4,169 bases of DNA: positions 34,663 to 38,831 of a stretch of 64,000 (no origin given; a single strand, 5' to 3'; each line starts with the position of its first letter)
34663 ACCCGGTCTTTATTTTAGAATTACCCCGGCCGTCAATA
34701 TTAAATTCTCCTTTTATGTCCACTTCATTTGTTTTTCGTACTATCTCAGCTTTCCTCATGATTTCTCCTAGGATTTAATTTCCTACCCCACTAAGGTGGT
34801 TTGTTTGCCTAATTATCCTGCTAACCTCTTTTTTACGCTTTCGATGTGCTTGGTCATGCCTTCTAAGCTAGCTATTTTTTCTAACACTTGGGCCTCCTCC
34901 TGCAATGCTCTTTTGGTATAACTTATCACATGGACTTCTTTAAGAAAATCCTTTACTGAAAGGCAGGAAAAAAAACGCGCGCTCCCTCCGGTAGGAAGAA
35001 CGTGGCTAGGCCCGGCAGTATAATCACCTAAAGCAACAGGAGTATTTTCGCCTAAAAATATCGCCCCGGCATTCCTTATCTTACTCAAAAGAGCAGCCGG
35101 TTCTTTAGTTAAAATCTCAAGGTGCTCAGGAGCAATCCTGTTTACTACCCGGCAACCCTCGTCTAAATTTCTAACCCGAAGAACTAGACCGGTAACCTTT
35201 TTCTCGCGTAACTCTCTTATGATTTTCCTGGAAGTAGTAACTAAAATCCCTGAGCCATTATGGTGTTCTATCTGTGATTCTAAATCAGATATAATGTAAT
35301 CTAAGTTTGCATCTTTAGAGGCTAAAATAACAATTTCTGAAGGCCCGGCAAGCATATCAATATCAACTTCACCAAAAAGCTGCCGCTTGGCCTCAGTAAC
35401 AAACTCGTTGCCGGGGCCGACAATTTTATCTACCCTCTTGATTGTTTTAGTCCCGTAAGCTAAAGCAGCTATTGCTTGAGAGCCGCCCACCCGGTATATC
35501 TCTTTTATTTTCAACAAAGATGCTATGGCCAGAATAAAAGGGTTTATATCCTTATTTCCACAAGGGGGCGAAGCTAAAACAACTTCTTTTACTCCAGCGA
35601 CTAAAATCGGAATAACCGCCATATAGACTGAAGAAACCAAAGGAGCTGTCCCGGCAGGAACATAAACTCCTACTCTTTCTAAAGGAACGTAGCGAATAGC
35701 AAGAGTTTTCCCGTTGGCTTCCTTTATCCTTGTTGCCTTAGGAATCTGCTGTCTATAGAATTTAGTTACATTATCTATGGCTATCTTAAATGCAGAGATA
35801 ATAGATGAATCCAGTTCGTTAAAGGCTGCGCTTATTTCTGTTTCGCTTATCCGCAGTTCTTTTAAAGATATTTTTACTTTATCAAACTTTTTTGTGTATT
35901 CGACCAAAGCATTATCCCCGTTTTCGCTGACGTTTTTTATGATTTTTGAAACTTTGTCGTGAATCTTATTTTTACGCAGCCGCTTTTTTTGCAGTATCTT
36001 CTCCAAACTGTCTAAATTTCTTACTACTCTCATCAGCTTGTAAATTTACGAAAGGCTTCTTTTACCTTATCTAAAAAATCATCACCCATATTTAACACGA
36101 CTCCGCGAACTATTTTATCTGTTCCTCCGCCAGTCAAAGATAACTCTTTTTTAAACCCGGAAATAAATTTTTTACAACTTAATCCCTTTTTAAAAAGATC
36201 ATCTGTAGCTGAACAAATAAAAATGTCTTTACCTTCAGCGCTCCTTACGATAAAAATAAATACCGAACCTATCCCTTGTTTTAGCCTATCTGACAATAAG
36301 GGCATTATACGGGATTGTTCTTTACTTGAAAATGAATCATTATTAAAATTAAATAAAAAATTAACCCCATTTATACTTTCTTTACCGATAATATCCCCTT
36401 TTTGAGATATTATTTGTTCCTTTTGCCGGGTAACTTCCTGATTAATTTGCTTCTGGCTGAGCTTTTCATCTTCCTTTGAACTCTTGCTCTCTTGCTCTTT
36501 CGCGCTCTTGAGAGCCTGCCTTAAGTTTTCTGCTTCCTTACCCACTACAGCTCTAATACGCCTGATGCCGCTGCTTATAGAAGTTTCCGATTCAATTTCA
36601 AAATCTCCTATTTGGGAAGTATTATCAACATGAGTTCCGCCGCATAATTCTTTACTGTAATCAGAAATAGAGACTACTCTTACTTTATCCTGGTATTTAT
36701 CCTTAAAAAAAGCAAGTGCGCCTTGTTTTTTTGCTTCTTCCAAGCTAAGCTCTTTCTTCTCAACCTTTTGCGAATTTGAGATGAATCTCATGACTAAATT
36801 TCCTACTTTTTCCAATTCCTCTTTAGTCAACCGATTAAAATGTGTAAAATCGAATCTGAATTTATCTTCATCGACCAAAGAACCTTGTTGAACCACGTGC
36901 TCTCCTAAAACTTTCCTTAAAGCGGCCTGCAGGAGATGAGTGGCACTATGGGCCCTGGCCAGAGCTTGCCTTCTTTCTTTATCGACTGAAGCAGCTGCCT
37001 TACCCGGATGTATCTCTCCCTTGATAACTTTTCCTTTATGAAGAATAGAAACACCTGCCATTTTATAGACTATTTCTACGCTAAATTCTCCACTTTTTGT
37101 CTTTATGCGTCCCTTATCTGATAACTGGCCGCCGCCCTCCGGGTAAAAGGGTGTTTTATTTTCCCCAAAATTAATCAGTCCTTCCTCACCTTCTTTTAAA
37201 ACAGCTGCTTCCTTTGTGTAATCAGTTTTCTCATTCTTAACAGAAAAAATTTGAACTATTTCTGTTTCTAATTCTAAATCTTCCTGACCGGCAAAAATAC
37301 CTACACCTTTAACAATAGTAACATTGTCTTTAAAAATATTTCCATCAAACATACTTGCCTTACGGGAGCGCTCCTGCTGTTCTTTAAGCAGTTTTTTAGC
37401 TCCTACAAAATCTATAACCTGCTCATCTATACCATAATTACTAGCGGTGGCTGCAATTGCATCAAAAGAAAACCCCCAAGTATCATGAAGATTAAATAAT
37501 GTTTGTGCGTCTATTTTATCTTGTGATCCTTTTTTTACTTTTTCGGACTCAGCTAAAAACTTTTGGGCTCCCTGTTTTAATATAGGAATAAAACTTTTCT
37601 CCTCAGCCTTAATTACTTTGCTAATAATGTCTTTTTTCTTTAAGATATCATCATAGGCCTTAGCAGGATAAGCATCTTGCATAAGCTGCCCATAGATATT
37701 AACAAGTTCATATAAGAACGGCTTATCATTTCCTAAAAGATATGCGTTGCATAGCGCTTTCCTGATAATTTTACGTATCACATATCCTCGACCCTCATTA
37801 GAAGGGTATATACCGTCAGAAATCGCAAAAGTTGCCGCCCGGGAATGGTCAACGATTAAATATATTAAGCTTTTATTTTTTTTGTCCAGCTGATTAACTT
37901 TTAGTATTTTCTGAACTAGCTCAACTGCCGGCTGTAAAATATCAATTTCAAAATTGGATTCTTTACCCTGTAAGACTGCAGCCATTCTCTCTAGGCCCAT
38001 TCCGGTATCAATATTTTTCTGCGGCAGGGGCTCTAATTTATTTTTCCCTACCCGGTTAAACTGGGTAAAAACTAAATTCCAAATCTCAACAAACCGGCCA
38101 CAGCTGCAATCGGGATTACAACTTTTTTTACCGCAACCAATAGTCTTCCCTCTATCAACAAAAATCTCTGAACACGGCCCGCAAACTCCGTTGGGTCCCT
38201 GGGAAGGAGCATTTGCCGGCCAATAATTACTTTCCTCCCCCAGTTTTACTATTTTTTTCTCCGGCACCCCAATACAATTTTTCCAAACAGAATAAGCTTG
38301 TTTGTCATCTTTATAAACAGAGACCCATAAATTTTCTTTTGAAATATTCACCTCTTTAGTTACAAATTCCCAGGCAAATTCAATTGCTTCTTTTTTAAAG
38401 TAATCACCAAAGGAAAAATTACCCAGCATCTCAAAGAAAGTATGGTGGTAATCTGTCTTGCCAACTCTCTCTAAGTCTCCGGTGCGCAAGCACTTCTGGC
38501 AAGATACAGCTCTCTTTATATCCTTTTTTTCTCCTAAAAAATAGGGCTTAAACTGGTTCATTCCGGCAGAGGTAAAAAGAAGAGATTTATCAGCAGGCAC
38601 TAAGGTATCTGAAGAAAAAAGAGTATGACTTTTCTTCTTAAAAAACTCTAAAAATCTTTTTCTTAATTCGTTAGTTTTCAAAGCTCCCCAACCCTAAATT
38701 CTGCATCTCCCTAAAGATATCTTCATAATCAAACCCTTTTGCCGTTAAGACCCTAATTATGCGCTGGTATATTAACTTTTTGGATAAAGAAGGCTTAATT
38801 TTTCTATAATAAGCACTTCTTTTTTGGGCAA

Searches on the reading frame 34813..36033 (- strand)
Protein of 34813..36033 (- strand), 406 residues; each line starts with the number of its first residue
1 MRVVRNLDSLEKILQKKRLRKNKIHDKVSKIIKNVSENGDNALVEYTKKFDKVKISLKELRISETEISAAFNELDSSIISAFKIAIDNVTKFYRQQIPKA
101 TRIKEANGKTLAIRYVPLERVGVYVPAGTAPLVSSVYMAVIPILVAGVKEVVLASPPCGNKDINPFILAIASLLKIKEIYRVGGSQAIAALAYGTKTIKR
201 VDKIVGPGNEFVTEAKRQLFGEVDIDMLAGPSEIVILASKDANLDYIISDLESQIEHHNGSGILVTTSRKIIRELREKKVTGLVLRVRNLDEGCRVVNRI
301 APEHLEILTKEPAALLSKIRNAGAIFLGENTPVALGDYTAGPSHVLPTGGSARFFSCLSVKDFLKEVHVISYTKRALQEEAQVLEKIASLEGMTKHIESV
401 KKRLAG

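Call 60: search_protein_families(library=pfam, proteins=[window:34813-36033:-], max_evalue=0.00001)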
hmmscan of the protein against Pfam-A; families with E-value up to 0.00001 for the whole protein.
window:34813-36033:- (406 aa): 1 family
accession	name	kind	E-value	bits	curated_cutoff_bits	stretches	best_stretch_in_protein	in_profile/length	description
PF00815.25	Histidinol_dh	-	1.1e-141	473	27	1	16-404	3-411/411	Histidinol dehydrogenase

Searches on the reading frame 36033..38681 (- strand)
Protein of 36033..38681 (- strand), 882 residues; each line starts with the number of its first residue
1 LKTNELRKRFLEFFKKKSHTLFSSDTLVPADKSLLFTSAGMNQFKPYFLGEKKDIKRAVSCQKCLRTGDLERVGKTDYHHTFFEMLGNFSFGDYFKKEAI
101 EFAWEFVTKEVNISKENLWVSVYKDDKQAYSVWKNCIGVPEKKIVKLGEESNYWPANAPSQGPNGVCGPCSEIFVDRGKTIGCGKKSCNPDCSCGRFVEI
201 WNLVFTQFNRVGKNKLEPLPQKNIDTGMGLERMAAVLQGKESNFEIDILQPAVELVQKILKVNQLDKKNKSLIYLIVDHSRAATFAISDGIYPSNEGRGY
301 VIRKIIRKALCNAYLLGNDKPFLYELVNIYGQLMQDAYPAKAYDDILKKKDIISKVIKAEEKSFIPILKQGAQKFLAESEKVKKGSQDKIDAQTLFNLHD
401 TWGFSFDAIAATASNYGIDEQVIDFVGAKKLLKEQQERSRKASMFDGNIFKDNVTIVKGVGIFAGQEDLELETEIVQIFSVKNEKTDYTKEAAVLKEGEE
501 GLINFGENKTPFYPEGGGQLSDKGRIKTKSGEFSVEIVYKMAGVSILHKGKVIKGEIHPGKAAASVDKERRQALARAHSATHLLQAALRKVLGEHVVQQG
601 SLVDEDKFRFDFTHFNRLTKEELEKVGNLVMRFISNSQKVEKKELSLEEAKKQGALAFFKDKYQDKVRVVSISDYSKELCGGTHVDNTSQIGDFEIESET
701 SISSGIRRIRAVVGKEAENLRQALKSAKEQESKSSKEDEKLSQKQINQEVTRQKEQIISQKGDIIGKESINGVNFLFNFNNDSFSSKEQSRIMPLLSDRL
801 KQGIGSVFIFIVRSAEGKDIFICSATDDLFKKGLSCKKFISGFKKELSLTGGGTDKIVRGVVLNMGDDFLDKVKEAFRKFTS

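Call 60: search_protein_families(library=pfam, proteins=[window:36033-38681:-], max_evalue=0.00001)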
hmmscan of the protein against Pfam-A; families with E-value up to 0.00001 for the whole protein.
window:36033-38681:- (882 aa): 2 families
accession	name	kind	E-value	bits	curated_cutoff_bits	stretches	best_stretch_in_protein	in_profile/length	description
PF01411.24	tRNA-synt_2c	-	4.1e-167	557.5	30.3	1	5-568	1-550/552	tRNA synthetases class II (A)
PF07973.19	tRNA_SAD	-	2.4e-17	63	24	1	667-709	1-43/44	Threonyl and Alanyl tRNA synthetase second additional domain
